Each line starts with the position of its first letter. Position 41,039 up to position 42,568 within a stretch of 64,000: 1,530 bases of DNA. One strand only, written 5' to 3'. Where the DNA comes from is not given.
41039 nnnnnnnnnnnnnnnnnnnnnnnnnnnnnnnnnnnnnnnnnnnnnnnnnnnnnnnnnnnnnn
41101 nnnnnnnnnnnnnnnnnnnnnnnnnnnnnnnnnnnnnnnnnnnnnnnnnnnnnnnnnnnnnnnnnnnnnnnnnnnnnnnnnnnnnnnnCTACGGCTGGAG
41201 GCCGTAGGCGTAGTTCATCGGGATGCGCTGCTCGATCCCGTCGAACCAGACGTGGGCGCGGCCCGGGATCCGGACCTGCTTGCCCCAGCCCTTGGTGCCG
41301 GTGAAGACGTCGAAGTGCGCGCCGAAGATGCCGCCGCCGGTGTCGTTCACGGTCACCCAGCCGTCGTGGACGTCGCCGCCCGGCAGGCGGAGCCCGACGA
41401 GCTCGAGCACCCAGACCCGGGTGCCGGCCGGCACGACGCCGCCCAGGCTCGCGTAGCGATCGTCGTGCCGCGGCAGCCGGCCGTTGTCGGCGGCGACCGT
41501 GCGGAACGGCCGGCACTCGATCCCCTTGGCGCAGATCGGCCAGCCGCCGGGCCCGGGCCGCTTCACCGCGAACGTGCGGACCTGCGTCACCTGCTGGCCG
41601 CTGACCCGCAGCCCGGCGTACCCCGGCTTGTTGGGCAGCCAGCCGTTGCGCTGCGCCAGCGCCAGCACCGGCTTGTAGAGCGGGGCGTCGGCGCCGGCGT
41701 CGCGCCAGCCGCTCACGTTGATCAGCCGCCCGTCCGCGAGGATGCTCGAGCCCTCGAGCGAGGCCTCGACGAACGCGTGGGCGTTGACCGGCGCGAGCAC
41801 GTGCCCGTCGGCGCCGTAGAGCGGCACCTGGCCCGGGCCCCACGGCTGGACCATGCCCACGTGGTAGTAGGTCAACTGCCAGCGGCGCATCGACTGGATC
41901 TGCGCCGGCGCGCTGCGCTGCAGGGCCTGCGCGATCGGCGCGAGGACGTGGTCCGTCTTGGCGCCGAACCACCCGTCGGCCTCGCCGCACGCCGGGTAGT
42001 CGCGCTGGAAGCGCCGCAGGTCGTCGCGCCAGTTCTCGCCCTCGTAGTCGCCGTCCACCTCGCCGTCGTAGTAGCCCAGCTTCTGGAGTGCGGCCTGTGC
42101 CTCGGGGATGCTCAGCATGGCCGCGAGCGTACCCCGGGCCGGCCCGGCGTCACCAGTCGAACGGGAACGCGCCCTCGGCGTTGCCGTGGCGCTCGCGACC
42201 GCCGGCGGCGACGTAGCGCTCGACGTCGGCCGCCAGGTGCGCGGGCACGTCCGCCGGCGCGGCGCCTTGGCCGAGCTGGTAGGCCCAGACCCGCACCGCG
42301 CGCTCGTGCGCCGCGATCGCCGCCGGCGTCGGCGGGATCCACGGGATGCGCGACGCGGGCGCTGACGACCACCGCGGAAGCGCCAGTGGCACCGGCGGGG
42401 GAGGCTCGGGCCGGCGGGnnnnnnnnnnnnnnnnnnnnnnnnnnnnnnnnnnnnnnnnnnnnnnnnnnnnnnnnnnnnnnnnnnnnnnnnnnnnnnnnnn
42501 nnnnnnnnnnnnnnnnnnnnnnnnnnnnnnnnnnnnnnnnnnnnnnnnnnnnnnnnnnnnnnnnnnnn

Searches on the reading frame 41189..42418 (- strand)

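Call 11: search_protein_families(library=pfam, proteins=[window:41189-42418:-], max_evalue=0.01)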
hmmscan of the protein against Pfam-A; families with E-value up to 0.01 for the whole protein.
window:41189-42418:- (409 aa): 3 families
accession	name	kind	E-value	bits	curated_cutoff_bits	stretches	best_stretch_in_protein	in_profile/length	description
PF06725.17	3D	-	1.4e-06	28.9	23.8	1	328-376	9-52/72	3D domain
PF01471.23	PG_binding_1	-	2e-06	28.3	23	1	105-141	6-41/57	Putative peptidoglycan binding domain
PF08823.16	PG_binding_2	-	0.00017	22.2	21.1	1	106-138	20-51/74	Putative peptidoglycan binding domain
